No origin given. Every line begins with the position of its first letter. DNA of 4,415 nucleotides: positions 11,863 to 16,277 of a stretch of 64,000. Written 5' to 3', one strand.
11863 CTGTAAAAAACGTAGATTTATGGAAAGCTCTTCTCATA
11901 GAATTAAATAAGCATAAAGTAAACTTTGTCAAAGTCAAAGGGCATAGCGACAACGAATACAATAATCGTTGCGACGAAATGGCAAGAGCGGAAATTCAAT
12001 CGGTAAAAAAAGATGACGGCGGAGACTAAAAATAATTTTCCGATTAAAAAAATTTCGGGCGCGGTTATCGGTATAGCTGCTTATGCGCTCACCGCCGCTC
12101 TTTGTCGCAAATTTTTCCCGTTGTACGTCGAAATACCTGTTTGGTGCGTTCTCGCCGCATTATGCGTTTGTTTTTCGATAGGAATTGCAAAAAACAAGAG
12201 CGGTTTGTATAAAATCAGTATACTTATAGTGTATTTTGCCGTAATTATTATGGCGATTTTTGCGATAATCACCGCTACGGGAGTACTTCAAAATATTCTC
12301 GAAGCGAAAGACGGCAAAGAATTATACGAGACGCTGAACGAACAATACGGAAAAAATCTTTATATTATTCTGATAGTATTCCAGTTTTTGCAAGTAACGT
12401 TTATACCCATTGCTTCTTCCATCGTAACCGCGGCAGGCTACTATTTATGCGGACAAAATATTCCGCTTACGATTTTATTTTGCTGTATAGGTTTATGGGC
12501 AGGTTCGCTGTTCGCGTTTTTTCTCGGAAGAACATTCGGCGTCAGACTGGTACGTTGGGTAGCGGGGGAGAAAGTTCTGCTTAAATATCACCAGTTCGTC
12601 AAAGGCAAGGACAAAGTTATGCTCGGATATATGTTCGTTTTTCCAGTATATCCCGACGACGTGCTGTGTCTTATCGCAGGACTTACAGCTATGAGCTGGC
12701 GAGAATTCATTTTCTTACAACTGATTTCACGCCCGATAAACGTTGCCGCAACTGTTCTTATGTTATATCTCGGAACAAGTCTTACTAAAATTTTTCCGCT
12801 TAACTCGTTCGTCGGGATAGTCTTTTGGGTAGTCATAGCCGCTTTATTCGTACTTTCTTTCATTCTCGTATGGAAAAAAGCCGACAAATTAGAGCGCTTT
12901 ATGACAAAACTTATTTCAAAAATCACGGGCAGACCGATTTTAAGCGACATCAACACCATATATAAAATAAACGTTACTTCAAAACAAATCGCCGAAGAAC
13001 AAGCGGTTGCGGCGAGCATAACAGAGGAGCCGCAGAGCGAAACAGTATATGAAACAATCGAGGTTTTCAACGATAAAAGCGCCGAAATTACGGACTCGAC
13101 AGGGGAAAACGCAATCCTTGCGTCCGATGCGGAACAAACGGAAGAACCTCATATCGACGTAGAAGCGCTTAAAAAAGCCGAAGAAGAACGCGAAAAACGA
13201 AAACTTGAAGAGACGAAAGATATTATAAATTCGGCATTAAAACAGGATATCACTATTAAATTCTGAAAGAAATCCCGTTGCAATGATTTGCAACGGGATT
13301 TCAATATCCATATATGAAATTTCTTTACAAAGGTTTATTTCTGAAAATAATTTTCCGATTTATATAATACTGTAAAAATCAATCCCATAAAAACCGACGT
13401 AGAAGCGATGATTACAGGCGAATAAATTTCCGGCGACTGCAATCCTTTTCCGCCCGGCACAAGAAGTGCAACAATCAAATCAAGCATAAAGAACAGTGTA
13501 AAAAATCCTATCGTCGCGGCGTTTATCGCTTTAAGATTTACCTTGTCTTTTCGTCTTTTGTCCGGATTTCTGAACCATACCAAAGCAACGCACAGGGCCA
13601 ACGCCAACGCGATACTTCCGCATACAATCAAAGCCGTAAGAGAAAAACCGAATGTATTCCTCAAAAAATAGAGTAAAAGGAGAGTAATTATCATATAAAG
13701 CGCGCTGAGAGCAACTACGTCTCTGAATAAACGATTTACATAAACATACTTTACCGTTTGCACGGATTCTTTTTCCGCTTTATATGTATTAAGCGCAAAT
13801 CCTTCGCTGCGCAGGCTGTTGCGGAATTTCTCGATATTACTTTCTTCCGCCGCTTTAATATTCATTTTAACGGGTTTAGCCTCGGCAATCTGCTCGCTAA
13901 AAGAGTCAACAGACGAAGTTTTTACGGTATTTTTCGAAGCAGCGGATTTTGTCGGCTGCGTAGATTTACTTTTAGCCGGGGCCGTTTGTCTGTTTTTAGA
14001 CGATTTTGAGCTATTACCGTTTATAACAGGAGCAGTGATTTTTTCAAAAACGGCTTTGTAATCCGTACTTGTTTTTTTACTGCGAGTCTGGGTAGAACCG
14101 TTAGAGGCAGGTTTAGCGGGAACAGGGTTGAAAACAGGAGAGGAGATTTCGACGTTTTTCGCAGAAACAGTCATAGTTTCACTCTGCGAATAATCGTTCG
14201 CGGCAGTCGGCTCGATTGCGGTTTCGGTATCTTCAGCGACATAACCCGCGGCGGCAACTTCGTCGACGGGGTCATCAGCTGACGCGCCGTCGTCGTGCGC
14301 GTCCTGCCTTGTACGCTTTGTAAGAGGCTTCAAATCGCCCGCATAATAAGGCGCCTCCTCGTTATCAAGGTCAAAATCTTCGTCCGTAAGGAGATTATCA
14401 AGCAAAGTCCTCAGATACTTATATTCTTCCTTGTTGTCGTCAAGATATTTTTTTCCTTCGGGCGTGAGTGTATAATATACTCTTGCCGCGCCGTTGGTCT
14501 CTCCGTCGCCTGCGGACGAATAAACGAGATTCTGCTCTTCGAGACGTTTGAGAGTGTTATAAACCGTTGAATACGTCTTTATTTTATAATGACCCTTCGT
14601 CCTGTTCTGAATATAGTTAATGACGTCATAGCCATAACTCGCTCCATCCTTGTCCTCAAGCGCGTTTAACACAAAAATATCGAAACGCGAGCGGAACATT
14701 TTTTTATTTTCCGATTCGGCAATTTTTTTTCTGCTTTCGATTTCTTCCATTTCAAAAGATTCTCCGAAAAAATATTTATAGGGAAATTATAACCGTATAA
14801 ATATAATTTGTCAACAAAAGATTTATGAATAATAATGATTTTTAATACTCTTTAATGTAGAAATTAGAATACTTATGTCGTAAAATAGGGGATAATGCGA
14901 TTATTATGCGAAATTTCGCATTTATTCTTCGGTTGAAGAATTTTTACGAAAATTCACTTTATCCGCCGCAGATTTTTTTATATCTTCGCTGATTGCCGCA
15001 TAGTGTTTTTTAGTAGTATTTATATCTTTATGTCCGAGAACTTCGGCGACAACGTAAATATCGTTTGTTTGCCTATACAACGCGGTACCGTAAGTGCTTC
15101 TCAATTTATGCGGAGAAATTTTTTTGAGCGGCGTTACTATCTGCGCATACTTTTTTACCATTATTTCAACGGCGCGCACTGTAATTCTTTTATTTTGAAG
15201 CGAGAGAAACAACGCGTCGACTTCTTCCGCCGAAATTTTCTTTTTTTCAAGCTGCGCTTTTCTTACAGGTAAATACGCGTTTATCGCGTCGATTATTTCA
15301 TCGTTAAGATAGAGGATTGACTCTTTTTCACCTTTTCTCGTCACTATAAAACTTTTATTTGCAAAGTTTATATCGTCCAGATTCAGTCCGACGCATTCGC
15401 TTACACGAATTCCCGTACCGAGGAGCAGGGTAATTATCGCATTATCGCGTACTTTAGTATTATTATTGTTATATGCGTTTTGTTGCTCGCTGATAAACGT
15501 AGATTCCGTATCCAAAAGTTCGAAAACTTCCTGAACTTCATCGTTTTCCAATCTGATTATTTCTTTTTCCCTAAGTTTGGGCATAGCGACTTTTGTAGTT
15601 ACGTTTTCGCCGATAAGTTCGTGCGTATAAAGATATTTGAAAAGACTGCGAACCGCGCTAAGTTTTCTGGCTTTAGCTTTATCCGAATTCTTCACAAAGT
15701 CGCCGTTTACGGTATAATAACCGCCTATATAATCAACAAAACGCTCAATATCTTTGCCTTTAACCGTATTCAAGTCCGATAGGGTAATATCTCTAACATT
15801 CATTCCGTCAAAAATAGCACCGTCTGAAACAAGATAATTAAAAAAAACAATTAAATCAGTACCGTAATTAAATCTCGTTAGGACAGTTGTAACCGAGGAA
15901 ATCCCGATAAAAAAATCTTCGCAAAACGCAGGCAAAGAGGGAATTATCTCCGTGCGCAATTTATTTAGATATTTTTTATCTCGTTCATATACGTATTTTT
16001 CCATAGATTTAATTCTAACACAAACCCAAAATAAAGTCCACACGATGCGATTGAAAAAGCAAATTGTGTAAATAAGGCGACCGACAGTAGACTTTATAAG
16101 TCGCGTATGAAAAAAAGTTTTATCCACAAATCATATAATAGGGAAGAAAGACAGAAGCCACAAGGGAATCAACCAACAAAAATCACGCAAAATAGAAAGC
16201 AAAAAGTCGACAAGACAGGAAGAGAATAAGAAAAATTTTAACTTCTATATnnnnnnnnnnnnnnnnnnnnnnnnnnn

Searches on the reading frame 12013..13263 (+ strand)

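Call 90: search_protein_families(library=pfam, proteins=[window:12013-13263:+], max_evalue=0.00001)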
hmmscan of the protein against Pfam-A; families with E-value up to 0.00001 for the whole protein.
window:12013-13263:+ (417 aa): 1 family
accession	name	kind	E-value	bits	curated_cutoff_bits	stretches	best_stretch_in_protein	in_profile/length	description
PF09335.16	VTT_dom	-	2.1e-13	51.2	33.9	1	135-252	3-122/123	VTT domain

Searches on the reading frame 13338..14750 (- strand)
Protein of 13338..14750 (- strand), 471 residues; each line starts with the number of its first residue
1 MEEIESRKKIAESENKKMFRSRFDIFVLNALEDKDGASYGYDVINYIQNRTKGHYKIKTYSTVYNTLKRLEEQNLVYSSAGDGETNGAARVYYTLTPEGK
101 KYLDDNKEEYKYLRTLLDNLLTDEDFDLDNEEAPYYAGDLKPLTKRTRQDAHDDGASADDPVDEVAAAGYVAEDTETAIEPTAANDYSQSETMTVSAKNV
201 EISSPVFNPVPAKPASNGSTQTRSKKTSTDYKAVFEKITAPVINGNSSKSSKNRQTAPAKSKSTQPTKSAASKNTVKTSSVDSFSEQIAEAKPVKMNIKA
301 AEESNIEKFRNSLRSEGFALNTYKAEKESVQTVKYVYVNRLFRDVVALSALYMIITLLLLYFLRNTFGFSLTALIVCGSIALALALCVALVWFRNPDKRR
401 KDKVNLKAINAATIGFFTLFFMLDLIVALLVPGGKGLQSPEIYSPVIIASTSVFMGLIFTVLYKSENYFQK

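Call 90: search_protein_families(library=pfam, proteins=[window:13338-14750:-], max_evalue=0.00001)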
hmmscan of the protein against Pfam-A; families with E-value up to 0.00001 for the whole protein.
window:13338-14750:- (471 aa): 1 family
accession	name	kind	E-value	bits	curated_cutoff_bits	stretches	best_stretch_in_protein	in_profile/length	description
PF03551.20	PadR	-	2.9e-14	53.2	27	1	27-104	1-74/75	Transcriptional regulator PadR-like family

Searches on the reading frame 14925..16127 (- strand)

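Call 90: search_protein_families(library=pfam, proteins=[window:14925-16127:-], max_evalue=0.00001)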
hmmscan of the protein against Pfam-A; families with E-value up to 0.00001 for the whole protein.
window:14925-16127:- (401 aa): 1 family
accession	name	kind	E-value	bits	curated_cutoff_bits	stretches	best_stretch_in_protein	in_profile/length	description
PF00589.27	Phage_integrase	-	3.8e-32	111.9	27.1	1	218-380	14-169/172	Phage integrase family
